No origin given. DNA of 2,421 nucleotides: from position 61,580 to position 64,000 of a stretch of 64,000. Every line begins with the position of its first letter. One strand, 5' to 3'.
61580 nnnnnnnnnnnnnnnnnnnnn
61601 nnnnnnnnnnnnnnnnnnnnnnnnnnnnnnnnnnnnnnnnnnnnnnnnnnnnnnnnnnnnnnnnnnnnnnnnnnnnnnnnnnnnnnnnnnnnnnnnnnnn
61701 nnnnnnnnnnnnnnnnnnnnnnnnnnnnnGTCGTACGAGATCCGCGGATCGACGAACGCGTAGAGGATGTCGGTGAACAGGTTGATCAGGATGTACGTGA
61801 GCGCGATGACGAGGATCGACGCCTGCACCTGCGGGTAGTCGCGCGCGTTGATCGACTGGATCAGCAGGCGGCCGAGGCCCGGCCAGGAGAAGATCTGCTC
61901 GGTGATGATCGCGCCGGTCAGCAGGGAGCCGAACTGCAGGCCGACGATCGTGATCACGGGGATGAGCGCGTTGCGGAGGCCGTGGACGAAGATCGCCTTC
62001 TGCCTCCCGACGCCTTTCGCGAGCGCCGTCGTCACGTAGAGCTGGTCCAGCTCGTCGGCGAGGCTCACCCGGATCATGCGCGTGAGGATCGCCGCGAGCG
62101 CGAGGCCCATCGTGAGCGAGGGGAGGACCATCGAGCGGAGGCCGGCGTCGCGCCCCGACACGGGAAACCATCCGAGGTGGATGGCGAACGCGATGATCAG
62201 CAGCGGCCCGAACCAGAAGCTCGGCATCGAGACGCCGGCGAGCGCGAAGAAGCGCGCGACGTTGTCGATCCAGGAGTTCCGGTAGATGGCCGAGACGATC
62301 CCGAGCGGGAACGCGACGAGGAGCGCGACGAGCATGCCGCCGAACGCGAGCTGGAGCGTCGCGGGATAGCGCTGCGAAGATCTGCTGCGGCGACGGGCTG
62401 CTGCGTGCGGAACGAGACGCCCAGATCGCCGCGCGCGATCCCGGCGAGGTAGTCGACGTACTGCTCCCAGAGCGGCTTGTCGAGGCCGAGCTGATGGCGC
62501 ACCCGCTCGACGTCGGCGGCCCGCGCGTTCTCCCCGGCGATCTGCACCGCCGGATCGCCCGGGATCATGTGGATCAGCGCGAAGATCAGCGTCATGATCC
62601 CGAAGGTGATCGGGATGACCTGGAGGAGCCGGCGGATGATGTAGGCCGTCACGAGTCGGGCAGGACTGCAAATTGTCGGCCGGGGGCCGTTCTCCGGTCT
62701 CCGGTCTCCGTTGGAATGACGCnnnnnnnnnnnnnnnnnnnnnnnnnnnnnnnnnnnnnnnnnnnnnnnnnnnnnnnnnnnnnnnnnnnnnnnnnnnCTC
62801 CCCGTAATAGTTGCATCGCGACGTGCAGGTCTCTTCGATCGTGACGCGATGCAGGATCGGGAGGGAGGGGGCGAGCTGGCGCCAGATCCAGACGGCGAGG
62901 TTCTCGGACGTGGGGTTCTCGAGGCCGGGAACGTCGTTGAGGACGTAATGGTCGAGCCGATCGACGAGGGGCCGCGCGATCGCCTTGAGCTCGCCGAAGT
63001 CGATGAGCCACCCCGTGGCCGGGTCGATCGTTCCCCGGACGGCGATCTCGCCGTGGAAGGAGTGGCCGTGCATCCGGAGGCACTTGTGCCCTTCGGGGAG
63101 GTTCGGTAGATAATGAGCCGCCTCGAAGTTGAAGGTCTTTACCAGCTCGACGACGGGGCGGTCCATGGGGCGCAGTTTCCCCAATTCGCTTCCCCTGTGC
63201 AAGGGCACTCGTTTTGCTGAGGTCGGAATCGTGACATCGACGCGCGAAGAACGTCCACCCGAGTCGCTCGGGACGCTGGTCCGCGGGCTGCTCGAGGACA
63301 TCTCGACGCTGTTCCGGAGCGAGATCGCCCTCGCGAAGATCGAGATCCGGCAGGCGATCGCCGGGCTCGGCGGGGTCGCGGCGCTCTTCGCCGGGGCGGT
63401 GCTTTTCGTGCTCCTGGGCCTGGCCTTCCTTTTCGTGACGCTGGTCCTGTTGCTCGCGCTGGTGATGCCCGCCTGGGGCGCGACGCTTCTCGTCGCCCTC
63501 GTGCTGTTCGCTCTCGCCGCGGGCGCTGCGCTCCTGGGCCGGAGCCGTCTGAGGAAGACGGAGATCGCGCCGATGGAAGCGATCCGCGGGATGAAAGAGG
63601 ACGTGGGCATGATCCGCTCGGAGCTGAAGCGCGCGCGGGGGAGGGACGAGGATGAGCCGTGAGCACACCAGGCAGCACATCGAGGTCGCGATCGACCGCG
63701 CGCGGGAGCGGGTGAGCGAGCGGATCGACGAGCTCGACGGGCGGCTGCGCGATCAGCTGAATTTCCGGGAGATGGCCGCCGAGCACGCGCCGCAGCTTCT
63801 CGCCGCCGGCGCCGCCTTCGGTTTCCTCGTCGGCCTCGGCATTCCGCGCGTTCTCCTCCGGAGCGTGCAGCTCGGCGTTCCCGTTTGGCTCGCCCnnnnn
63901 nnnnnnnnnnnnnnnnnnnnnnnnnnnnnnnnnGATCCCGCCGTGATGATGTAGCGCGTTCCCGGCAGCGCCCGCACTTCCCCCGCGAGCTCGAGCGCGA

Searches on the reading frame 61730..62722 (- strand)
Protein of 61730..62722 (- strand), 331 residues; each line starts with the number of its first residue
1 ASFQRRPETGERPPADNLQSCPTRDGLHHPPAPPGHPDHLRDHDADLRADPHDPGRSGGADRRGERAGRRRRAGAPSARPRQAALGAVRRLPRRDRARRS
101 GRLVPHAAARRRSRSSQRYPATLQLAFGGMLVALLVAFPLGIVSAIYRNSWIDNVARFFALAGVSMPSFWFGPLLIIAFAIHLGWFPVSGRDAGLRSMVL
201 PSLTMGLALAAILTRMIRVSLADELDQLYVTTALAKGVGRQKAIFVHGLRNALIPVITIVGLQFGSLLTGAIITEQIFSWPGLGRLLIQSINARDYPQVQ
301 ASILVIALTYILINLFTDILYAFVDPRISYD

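Call 65: search_protein_families(library=pfam, proteins=[window:61730-62722:-], max_evalue=0.0001)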
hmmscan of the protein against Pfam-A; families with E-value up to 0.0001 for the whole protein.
window:61730-62722:- (331 aa): 1 family
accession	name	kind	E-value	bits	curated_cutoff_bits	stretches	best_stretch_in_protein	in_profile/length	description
PF00528.27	BPD_transp_1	-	5.8e-43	147.2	26.4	1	138-329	2-183/184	Binding-protein-dependent transport system inner membrane component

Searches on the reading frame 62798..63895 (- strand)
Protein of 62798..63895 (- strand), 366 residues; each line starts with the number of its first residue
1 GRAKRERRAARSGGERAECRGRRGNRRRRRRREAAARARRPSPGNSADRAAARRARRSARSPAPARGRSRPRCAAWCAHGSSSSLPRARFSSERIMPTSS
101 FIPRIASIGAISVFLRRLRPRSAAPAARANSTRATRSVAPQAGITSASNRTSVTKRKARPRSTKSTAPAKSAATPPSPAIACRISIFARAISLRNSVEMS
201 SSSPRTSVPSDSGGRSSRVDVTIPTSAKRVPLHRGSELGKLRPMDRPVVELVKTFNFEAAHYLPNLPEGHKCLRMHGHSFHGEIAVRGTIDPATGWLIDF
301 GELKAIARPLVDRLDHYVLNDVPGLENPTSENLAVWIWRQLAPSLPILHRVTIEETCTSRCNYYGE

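Call 65: search_protein_families(library=pfam, proteins=[window:62798-63895:-], max_evalue=0.0001)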
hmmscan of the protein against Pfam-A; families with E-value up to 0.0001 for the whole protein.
window:62798-63895:- (366 aa): 1 family
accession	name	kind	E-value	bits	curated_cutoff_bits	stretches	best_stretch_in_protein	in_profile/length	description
PF01242.24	PTPS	-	2.1e-35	121.7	22.4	1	251-365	2-120/121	6-pyruvoyl tetrahydropterin synthase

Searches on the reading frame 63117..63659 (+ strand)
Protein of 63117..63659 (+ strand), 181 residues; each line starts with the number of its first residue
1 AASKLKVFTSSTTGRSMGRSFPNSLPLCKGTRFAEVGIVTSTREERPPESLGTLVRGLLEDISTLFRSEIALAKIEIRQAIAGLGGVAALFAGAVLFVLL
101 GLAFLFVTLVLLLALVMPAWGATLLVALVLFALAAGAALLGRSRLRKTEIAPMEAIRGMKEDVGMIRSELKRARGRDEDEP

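Call 65: search_protein_families(library=pfam, proteins=[window:63117-63659:+], max_evalue=0.0001)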
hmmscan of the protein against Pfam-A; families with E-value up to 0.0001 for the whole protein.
window:63117-63659:+ (181 aa): 1 family
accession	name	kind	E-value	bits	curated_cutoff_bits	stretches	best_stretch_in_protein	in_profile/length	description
PF07332.16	Phage_holin_3_6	-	4.8e-27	94.7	28.4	1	52-166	1-115/116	Putative Actinobacterial Holin-X, holin superfamily III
